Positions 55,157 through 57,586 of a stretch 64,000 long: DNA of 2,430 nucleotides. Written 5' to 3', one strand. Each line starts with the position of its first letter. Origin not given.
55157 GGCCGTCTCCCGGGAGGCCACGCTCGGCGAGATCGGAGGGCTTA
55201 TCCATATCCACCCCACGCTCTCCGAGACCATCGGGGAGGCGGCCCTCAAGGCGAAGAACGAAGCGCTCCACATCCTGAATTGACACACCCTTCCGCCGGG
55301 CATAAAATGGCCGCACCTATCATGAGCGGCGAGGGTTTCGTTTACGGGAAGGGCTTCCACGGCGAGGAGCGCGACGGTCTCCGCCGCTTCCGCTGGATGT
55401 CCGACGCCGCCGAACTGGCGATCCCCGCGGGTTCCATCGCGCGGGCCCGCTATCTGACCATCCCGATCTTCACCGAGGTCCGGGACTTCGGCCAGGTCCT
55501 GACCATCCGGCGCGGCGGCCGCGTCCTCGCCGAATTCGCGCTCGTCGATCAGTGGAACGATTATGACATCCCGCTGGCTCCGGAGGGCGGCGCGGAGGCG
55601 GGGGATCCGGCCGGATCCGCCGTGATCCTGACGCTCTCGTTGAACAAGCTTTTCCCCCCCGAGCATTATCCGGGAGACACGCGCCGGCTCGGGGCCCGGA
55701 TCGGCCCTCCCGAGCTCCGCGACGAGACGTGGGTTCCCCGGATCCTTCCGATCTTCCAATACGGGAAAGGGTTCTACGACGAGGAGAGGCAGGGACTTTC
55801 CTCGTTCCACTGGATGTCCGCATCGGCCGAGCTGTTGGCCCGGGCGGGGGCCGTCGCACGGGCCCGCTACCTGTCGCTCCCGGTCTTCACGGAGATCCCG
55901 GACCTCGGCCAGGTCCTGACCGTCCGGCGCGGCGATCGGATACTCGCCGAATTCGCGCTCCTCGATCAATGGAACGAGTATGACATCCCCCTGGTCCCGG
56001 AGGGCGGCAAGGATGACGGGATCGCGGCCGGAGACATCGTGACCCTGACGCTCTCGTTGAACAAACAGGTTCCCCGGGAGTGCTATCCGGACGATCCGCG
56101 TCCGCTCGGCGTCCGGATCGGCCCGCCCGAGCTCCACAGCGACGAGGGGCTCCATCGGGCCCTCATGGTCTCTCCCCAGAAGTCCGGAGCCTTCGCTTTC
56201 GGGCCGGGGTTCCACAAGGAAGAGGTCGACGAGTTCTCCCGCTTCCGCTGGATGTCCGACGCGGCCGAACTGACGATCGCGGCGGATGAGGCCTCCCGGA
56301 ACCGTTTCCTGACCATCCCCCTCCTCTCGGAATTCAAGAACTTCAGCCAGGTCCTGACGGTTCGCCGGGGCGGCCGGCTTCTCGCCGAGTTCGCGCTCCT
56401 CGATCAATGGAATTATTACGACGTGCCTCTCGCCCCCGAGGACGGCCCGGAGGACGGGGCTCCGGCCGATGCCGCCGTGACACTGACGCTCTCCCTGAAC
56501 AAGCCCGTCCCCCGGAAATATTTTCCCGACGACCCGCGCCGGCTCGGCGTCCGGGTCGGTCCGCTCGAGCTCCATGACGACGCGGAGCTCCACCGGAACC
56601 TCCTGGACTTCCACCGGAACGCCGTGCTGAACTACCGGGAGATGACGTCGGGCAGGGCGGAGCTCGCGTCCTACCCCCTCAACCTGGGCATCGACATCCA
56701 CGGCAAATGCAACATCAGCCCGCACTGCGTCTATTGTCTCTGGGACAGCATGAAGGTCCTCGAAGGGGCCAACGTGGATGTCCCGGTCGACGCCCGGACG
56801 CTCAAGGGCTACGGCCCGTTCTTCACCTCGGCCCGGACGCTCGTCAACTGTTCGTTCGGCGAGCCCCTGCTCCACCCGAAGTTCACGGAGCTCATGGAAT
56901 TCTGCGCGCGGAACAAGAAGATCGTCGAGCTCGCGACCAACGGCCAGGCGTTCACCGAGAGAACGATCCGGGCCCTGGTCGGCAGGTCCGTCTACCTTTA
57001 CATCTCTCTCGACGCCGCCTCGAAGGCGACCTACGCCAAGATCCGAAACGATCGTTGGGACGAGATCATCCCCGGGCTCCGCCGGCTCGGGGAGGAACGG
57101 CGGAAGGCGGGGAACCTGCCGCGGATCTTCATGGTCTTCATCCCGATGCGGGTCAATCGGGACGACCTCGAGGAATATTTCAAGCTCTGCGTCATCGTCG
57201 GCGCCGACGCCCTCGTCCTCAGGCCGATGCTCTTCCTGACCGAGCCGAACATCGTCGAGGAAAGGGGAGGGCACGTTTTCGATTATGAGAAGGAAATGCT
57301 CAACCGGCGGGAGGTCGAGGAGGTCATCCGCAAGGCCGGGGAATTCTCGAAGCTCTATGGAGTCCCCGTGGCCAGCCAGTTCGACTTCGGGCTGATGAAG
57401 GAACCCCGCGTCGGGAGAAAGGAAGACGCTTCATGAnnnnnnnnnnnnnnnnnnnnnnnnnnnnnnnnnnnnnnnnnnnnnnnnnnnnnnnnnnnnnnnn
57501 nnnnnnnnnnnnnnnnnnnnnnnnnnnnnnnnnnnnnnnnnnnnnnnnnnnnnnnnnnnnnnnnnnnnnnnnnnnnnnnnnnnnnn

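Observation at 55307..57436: Radical SAM enzyme preceded by a tandem triplication of an unrecognised 130-aa module: candidate novel system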

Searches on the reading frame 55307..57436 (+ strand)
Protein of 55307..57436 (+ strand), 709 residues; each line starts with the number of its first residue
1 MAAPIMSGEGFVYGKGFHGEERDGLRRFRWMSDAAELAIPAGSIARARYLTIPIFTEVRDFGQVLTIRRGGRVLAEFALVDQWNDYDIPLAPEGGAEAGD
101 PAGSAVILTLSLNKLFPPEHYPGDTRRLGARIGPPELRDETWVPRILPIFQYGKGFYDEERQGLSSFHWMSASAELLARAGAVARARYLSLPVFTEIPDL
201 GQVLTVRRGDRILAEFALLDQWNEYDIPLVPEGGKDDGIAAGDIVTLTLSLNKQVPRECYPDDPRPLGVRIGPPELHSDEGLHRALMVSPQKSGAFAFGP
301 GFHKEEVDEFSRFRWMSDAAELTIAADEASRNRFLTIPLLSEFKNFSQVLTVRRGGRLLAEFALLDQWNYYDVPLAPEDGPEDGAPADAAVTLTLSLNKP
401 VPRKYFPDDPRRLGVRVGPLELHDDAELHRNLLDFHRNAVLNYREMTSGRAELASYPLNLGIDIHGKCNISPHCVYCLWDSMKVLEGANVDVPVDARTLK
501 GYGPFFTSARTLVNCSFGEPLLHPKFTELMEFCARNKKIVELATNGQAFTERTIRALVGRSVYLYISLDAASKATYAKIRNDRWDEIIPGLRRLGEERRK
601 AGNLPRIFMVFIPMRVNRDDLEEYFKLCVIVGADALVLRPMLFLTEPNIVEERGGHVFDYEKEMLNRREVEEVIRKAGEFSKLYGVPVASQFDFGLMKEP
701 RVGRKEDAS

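Call 4: search_protein_families(library=pfam, proteins=[window:55307-57436:+], max_evalue=0.01)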
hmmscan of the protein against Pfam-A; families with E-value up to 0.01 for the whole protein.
window:55307-57436:+ (709 aa): 1 family
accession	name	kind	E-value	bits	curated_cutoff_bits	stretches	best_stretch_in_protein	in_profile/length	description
PF04055.27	Radical_SAM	-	1.4e-09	38.7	29.5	1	468-627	7-165/166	Radical SAM superfamily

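Call 5: search_protein_families(library=ncbifam, proteins=[window:55307-57436:+], max_evalue=0.01)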
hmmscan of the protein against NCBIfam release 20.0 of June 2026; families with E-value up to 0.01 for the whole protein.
window:55307-57436:+ (709 aa): 15 families
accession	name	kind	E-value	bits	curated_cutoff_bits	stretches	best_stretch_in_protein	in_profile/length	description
TIGR04317.1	W_rSAM_matur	equivalog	2e-17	63.4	380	1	460-646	6-189/349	tungsten cofactor oxidoreductase radical SAM maturase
TIGR04311.1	rSAM_Geo_metal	subfamily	2.5e-10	40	400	1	456-639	1-185/423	radical SAM/SPASM family putative metalloenzyme maturase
TIGR04251.1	SCM_rSAM_ScmF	equivalog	4.4e-10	39.5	400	1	511-636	55-177/353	SynChlorMet cassette radical SAM/SPASM protein ScmF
TIGR04321.1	spiroSPASM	subfamily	2.8e-09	36.2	250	1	440-626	212-403/510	spiro-SPASM protein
TIGR03972.1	rSAM_TYW1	equivalog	2.6e-07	30.1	317.95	1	518-628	128-235/297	4-demethylwyosine synthase TYW1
NF038283.1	viperin_w_prok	equivalog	2.8e-07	30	180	1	466-579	10-125/281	viperin family antiviral radical SAM protein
TIGR03962.1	mycofact_rSAM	equivalog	3.7e-07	29.6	265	1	457-634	11-179/339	mycofactocin radical SAM maturase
TIGR02666.1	moaA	equivalog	1.7e-06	27.2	284.05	1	461-595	13-151/336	GTP 3',8-cyclase MoaA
TIGR04055.1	rSAM_NirJ2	equivalog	5.6e-06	26.1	500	1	514-676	50-199/326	putative heme d1 biosynthesis radical SAM protein NirJ2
TIGR04054.1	rSAM_NirJ1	equivalog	0.00011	20.9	650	1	513-627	86-196/387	putative heme d1 biosynthesis radical SAM protein NirJ1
TIGR04250.1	SCM_rSAM_ScmE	equivalog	0.0003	19.8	400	1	458-582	3-124/358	SynChlorMet cassette radical SAM/SPASM protein ScmE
TIGR04038.1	tatD_link_rSAM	subfamily_domain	0.00098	19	129.7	1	461-583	11-137/192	TatD family nuclease-associated radical SAM protein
NF033640.1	N_Twi_rSAM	subfamily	0.0014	17.8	170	1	518-626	181-293/398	twitch domain-containing radical SAM protein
TIGR04545.1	rSAM_ahbD_hemeb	equivalog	0.0015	18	500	1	508-638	45-172/339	heme b synthase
TIGR02493.1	PFLA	equivalog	0.0024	17.3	231.75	1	473-600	28-158/235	pyruvate formate-lyase-activating protein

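Call 8: find_homologous_proteins(query=window:55307-57436:+, max_evalue=0.001)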
Query window:55307-57436:+ (709 aa): 51 proteins with E <= 0.001 among 8000 candidates.
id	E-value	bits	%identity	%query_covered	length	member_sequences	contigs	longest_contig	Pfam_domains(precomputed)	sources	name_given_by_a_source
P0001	0.0e+0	1628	100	99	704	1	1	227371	PF04055.28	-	-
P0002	0.0e+0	1135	70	100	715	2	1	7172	PF04055.28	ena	-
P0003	0.0e+0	1123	69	100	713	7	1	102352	PF04055.28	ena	-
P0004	0.0e+0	1080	76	79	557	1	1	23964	-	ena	-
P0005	0.0e+0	1040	78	79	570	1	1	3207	PF04055.28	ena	-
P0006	2.1e-233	795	83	59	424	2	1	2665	PF04055.28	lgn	-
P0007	6.7e-228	777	81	58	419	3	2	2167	PF04055.28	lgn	-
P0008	3.7e-225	768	79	60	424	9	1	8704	PF04055.28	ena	-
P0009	8.9e-225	766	81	57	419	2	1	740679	PF04055.28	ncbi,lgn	-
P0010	1.9e-218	745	78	59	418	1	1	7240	PF04055.28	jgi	jgi:MoaA/NifB/PqqE/SkfB family radical SAM enzyme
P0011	1.9e-214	732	77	59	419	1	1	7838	PF04055.28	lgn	-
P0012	8.9e-206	704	75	58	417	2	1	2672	PF04055.28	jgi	jgi:MoaA/NifB/PqqE/SkfB family radical SAM enzyme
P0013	5.8e-205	701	74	58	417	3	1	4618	PF04055.28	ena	-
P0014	2.2e-192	659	71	57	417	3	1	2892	PF04055.28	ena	-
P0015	9.4e-178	611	65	57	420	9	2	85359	PF04055.28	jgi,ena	-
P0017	5.6e-173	595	64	57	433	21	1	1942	PF04055.28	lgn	-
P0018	9.2e-171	588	48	78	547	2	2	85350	PF04055.28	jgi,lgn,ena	-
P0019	2.2e-170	587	45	95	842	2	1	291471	-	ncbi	-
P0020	4.0e-167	576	50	79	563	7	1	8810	PF04055.28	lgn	-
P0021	6.0e-166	572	44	95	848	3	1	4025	PF04055.28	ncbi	-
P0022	2.4e-158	547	48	79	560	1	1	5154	PF04055.28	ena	-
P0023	4.6e-151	523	45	79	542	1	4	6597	PF04055.28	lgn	-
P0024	5.0e-150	519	46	77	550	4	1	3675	PF04055.28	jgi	-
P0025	5.4e-150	519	43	95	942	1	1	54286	PF04055.28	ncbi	-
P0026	3.0e-149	517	54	58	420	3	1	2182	PF04055.28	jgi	-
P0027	9.4e-149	515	59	56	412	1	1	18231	PF04055.28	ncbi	-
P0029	2.3e-147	510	39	99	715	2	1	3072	PF04055.28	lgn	-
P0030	4.1e-147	510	40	99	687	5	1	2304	PF04055.28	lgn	-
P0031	8.8e-147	509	56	57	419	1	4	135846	PF04055.28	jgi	-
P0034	5.8e-146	506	40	97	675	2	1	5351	PF04055.28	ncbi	ncbi:MAG: radical SAM protein [Candidatus Aminicenantales bacterium]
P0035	1.1e-144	502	56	56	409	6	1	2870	PF04055.28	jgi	-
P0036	1.9e-144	501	40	95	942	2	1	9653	PF04055.28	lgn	-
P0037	2.8e-144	500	41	84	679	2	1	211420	PF04055.28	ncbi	ncbi:MAG TPA: radical SAM protein [Vicinamibacterales bacterium]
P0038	3.1e-144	500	56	56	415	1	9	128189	PF04055.28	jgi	jgi:MoaA/NifB/PqqE/SkfB family radical SAM enzyme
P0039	4.0e-144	500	47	79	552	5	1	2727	PF04055.28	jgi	-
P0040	4.0e-144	500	38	98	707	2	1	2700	PF04055.28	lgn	-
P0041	6.3e-144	499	56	57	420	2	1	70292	PF04055.28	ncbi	ncbi:MAG: radical SAM protein [Candidatus Aminicenantales bacterium]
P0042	1.4e-143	498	41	97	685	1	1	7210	PF04055.28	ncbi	-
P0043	2.0e-143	497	56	56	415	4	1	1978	PF04055.28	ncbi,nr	ncbi:MAG: radical SAM protein [Candidatus Aminicenantes bacterium]|nr:radical SAM protein [Candidatu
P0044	1.2e-140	488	47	78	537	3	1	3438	PF04055.28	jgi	-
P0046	9.7e-140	485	41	97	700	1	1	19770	PF04055.28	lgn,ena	-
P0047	6.7e-136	473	43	77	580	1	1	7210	PF04055.28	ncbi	-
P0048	5.7e-133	463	44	79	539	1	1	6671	PF04055.28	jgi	jgi:MoaA/NifB/PqqE/SkfB family radical SAM enzyme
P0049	9.5e-130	452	38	98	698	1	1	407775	PF04055.28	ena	-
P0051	1.5e-87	313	41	56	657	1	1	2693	PF04055.28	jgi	jgi:molybdenum cofactor biosynthesis enzyme MoaA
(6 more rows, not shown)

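Call 12: find_encoding_contigs(protein=P0009, flank=8000, max_places=2)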
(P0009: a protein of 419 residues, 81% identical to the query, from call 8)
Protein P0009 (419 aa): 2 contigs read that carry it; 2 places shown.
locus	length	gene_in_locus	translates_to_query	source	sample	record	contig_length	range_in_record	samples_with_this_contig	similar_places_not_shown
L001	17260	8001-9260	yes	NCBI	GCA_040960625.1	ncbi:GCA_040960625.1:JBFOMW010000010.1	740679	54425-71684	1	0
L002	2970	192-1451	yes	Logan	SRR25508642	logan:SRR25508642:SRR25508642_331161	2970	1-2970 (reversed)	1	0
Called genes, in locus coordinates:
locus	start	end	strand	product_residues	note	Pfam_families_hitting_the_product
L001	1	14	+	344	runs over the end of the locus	PF00155:Aminotran_1_2 (weak), PF01212:Beta_elim_lyase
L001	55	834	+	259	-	-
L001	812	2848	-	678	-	PF02665:Nitrate_red_gam (weak), PF12838:Fer4_7 (faint), PF25160:LdpA_Fe-S-bd (faint), PF13183:Fer4_8, PF13187:Fer4_9, PF13237:Fer4_10, PF13484:Fer4_16 (weak), PF02754:CCG, +2 more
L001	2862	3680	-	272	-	-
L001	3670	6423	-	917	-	PF13620:CarboxypepD_reg, PF25183:OMP_b-brl_4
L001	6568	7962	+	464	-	PF00890:FAD_binding_2 (weak), PF01134:GIDA, PF07992:Pyr_redox_2, PF12831:FAD_oxidored, PF13450:NAD_binding_8 (weak), PF13738:Pyr_redox_3 (weak), PF00070:Pyr_redox, PF02852:Pyr_redox_dim, +3 more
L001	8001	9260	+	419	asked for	PF04055:Radical_SAM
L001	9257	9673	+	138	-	PF13186:SPASM (weak)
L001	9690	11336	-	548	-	PF00884:Sulfatase, PF01663:Phosphodiest (faint), PF16347:SGSH_C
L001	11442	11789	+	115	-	PF00507:Oxidored_q4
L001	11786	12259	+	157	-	PF01058:Oxidored_q6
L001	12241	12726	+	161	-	PF00329:Complex1_30kDa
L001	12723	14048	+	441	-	PF00346:Complex1_49kDa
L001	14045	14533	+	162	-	PF01257:2Fe-2S_thioredx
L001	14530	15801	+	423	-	PF01512:Complex1_51K, PF10531:SLBB, PF22461:SLBB_2 (weak), PF10589:NADH_4Fe-4S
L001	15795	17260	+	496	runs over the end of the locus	PF00111:Fer2, PF13510:Fer2_4, PF10588:NADH-G_4Fe-4S_3, PF22117:Fer4_Nqo3, PF00384:Molybdopterin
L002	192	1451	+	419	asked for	PF04055:Radical_SAM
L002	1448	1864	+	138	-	PF13186:SPASM (weak)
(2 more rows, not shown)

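Call 13: find_encoding_contigs(protein=P0019, flank=8000, max_places=2)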
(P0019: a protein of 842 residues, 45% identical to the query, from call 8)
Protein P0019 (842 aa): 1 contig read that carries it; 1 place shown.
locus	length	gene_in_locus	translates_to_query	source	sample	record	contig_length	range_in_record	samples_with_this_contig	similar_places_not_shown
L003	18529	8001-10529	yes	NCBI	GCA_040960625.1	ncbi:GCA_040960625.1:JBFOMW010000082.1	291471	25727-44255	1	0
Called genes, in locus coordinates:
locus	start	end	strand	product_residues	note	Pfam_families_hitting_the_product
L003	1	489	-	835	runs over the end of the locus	PF25778:DUF7948, PF06739:SBBP (weak)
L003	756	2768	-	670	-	PF00037:Fer4 (faint), PF12797:Fer4_2 (faint), PF12838:Fer4_7 (faint), PF13237:Fer4_10, PF13183:Fer4_8, PF13187:Fer4_9, PF02754:CCG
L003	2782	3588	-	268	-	-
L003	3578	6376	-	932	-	PF13620:CarboxypepD_reg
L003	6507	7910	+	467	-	PF00890:FAD_binding_2 (faint), PF01134:GIDA (weak), PF01266:DAO (faint), PF07992:Pyr_redox_2, PF12831:FAD_oxidored (weak), PF13450:NAD_binding_8 (weak), PF00070:Pyr_redox, PF02852:Pyr_redox_dim, +2 more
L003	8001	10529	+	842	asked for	-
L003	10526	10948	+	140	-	-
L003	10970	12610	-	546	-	PF00884:Sulfatase, PF01663:Phosphodiest (faint)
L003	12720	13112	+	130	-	PF00507:Oxidored_q4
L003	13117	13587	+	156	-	PF01058:Oxidored_q6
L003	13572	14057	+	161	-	PF00329:Complex1_30kDa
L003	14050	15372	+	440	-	PF00346:Complex1_49kDa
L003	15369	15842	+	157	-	PF01257:2Fe-2S_thioredx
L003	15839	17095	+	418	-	PF01512:Complex1_51K, PF10531:SLBB, PF22461:SLBB_2 (weak), PF10589:NADH_4Fe-4S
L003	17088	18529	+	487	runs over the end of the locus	PF00111:Fer2, PF13510:Fer2_4, PF10588:NADH-G_4Fe-4S_3, PF22117:Fer4_Nqo3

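Call 14: find_encoding_contigs(protein=P0037, flank=8000, max_places=2)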
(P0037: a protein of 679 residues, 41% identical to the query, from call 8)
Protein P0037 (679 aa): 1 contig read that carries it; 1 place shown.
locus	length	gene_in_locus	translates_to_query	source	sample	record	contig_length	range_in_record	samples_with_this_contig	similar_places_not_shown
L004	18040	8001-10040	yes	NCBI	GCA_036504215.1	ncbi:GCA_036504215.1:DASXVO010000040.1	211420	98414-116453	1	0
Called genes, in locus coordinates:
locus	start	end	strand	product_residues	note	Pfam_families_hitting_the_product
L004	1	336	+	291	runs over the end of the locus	PF14534:DUF4440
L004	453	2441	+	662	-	PF02129:Peptidase_S15, PF08530:PepX_C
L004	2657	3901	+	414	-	PF00989:PAS, PF13188:PAS_8, PF08448:PAS_4, PF13426:PAS_9, PF08447:PAS_3, PF07730:HisKA_3, PF02518:HATPase_c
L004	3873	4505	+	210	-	PF00072:Response_reg, PF00196:GerE, PF08281:Sigma70_r4_2 (weak)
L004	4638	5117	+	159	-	PF00072:Response_reg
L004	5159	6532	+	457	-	PF00072:Response_reg, PF00158:Sigma54_activat, PF14532:Sigma54_activ_2, PF07728:AAA_5 (weak), PF25601:AAA_lid_14, PF02954:HTH_8 (weak)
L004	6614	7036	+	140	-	PF01402:RHH_1 (weak), PF08753:NikR_C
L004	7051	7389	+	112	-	PF09413:DUF2007, PF24463:DUF7577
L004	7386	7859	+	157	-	PF00383:dCMP_cyt_deam_1, PF14437:MafB19-deam, PF14439:Bd3614-deam (weak)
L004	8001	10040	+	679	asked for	PF04055:Radical_SAM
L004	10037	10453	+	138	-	-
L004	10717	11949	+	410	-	PF00589:Phage_integrase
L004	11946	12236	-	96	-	-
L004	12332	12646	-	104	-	-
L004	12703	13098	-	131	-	-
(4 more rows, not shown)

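Call 25: find_encoding_contigs(protein=P0049, flank=8000, max_places=1)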
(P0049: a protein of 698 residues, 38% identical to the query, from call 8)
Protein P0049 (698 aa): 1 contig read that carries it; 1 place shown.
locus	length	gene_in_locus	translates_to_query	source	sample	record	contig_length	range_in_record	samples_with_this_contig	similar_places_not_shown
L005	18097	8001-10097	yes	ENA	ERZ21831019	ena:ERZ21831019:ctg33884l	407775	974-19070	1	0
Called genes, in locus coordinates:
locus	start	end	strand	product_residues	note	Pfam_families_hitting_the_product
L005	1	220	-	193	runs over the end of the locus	-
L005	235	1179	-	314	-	PF11104:PilM_2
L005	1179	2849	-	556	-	PF05157:MshEN, PF00437:T2SSE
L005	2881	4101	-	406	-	PF00482:T2SSF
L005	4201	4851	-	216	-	PF01464:SLT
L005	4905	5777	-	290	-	-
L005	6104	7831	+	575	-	PF01464:SLT, PF23446:LysM1_NFP_LYK (faint), PF01476:LysM, PF23473:LysM3_LYK4_5 (faint), PF01476:LysM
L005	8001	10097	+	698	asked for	PF04055:Radical_SAM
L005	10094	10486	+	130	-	-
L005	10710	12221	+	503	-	PF13541:ChlI, PF00158:Sigma54_activat (faint), PF01078:Mg_chelatase, PF07728:AAA_5 (faint), PF00493:MCM (weak), PF13335:Mg_chelatase_C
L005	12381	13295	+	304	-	PF01551:Peptidase_M23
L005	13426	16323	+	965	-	PF07517:SecA_DEAD, PF00270:DEAD (faint), PF01043:SecA_PP_bind, PF21090:P-loop_SecA, PF07516:SecA_SW, PF02810:SEC-C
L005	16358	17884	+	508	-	PF00478:IMPDH, PF00571:CBS, PF01070:FMN_dh (weak), PF03060:NMO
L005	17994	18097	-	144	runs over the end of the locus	PF02367:TsaE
